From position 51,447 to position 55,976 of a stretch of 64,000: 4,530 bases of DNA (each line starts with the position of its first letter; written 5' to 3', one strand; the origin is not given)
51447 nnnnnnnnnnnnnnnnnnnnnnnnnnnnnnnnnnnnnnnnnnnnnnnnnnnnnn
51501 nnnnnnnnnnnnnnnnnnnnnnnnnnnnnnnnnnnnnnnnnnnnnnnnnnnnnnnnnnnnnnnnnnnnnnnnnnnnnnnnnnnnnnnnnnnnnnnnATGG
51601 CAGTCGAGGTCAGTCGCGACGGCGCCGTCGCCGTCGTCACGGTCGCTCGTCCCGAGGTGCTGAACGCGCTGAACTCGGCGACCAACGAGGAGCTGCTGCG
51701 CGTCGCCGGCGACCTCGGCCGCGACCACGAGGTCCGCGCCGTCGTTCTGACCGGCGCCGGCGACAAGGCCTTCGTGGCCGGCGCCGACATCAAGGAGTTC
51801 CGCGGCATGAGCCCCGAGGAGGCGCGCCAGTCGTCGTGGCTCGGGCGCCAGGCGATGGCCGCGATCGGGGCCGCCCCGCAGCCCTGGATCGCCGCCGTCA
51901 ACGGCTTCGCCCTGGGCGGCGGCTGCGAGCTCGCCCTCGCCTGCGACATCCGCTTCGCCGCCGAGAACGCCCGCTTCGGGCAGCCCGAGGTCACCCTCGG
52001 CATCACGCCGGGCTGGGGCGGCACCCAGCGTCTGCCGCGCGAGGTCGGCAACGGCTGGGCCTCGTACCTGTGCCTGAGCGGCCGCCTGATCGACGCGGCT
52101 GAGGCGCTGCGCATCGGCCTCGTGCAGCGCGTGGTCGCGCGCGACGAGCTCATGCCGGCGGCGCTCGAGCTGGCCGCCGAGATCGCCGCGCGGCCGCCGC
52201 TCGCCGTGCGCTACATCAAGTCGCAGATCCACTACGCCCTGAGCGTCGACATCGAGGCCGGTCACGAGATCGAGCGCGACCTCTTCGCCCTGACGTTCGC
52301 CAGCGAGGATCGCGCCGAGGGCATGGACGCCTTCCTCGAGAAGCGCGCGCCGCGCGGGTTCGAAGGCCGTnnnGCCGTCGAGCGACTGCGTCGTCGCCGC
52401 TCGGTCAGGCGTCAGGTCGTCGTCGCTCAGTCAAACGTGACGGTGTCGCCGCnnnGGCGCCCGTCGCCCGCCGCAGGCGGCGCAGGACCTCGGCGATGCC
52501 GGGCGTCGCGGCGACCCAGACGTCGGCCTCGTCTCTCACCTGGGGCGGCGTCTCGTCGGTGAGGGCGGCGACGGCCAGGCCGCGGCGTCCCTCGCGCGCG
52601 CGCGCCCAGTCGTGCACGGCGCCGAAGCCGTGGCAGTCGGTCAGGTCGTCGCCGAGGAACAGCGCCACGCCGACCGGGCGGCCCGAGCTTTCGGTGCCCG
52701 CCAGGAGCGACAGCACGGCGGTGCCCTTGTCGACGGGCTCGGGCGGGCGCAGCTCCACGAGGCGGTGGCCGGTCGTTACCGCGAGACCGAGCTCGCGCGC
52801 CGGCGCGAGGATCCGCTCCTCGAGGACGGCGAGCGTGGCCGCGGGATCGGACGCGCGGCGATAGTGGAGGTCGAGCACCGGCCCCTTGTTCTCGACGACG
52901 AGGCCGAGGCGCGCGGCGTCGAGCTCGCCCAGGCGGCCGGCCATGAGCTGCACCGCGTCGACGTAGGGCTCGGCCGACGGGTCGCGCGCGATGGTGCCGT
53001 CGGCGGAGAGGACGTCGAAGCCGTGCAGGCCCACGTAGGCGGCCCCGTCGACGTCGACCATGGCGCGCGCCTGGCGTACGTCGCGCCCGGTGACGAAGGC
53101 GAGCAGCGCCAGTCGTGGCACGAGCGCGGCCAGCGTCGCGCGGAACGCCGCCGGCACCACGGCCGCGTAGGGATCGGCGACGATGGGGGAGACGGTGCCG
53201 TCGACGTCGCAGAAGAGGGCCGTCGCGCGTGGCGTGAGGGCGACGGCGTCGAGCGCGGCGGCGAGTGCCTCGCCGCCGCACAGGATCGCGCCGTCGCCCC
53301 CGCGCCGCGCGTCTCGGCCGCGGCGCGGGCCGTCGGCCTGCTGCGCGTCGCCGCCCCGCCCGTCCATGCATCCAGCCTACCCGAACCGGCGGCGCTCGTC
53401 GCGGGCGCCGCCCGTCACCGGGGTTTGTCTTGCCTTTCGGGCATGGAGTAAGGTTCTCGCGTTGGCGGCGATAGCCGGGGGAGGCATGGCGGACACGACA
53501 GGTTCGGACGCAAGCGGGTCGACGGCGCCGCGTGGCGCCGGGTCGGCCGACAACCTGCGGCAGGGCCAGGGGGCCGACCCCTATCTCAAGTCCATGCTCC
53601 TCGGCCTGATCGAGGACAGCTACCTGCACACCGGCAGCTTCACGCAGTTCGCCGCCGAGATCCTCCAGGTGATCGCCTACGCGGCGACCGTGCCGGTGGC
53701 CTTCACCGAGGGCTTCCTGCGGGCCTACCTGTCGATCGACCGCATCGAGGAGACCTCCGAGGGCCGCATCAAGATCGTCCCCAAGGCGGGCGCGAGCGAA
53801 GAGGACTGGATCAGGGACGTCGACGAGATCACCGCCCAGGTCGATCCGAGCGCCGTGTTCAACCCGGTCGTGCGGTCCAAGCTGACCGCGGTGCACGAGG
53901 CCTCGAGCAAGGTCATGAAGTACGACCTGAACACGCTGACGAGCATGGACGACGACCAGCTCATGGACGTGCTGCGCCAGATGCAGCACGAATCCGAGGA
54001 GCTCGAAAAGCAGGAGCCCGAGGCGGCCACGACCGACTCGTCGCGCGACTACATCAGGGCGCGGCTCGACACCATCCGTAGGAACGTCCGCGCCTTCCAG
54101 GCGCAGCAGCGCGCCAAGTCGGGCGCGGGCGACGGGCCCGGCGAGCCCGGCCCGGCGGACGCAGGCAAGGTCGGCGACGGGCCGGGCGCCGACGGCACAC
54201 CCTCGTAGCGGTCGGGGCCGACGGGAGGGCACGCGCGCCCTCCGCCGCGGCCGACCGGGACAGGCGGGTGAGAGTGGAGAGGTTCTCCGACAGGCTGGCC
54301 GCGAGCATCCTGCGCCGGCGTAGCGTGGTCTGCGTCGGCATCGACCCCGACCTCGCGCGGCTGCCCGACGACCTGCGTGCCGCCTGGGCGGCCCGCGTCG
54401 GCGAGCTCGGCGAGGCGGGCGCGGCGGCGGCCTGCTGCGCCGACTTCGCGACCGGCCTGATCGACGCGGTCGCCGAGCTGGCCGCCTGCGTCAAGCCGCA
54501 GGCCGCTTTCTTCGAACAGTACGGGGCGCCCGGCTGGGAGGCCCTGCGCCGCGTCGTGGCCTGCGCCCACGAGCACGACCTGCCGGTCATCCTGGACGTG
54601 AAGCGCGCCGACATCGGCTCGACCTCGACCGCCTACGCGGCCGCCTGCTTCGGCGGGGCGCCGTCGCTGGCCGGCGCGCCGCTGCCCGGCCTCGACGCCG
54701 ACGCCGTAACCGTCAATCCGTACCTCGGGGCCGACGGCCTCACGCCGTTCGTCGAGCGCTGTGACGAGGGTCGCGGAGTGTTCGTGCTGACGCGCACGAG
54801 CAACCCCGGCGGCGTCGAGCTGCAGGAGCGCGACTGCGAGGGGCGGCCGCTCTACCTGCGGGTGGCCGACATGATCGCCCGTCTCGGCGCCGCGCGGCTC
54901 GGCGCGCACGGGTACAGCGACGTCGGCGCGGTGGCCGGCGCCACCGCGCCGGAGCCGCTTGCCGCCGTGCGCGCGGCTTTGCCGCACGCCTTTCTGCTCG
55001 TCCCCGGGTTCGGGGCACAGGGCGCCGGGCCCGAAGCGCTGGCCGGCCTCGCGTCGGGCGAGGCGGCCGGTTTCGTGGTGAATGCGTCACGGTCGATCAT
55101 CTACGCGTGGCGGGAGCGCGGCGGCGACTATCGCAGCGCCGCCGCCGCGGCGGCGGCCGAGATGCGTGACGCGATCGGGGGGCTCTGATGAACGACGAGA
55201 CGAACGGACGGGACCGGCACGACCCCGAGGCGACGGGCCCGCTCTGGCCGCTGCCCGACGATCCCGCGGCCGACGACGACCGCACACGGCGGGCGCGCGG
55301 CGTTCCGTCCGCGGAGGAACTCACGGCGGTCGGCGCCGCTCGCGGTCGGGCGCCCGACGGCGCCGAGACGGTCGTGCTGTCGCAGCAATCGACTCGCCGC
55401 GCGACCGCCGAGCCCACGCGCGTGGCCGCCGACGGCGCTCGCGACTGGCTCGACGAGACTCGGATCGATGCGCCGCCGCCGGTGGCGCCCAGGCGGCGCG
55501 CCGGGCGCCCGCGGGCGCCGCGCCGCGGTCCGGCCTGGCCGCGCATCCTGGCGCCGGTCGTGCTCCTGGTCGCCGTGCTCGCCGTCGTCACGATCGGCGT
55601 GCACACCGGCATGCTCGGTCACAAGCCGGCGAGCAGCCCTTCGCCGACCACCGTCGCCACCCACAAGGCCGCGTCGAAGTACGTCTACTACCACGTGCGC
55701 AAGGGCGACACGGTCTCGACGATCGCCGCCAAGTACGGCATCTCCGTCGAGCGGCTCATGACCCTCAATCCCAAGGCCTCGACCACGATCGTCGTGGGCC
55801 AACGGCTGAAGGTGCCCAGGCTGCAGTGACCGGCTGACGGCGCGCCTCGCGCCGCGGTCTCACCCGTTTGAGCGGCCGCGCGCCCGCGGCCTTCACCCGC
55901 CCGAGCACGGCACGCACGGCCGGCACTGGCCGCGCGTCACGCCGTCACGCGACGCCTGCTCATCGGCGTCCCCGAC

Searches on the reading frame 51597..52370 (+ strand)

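Call 46: search_protein_families(library=pfam, proteins=[window:51597-52370:+], max_evalue=0.0001)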
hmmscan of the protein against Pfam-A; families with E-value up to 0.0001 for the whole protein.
window:51597-52370:+ (258 aa): 2 families
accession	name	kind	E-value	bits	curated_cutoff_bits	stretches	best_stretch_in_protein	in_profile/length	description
PF00378.25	ECH_1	-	4.5e-71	239.5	27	1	8-253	3-247/251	Enoyl-CoA hydratase/isomerase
PF16113.10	ECH_2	-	1.1e-35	124.1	27.2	1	12-185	2-177/335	Enoyl-CoA hydratase/isomerase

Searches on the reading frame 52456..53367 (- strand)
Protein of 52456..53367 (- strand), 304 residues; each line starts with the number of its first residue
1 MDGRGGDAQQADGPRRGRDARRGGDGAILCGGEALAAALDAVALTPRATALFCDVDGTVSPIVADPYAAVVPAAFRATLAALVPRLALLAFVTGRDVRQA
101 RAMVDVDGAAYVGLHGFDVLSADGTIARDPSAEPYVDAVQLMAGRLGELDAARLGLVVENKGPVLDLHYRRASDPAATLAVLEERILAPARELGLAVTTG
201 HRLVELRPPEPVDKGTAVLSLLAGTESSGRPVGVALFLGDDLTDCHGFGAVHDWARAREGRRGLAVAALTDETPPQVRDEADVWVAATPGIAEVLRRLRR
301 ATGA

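Call 46: search_protein_families(library=pfam, proteins=[window:52456-53367:-], max_evalue=0.0001)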
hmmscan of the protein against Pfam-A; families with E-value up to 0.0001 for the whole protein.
window:52456-53367:- (304 aa): 1 family
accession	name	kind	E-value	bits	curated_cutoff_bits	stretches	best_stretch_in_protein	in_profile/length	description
PF02358.22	Trehalose_PPase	-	1.7e-27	96.5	27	1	52-253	1-205/235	Trehalose-phosphatase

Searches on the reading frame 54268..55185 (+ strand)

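Call 46: search_protein_families(library=pfam, proteins=[window:54268-55185:+], max_evalue=0.0001)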
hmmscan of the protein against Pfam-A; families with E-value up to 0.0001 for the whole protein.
window:54268-55185:+ (306 aa): 1 family
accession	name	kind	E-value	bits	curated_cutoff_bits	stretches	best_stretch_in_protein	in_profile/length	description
PF00215.30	OMPdecase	-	1.7e-25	90.7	27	1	22-280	4-211/221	Orotidine 5'-phosphate decarboxylase / HUMPS family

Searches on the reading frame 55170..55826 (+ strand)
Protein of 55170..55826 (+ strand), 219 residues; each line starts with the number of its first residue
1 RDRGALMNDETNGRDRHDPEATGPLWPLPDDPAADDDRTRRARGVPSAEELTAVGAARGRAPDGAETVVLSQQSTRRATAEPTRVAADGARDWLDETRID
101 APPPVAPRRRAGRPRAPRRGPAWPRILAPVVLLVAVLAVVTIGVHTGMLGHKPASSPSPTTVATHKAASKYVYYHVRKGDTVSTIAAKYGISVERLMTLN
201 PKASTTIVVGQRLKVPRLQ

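Call 46: search_protein_families(library=pfam, proteins=[window:55170-55826:+], max_evalue=0.0001)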
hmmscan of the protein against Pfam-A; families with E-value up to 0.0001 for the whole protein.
window:55170-55826:+ (219 aa): 1 family
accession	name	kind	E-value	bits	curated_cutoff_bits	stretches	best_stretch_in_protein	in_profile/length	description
PF01476.26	LysM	-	2.4e-14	53.4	20.9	1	174-216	1-43/43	LysM domain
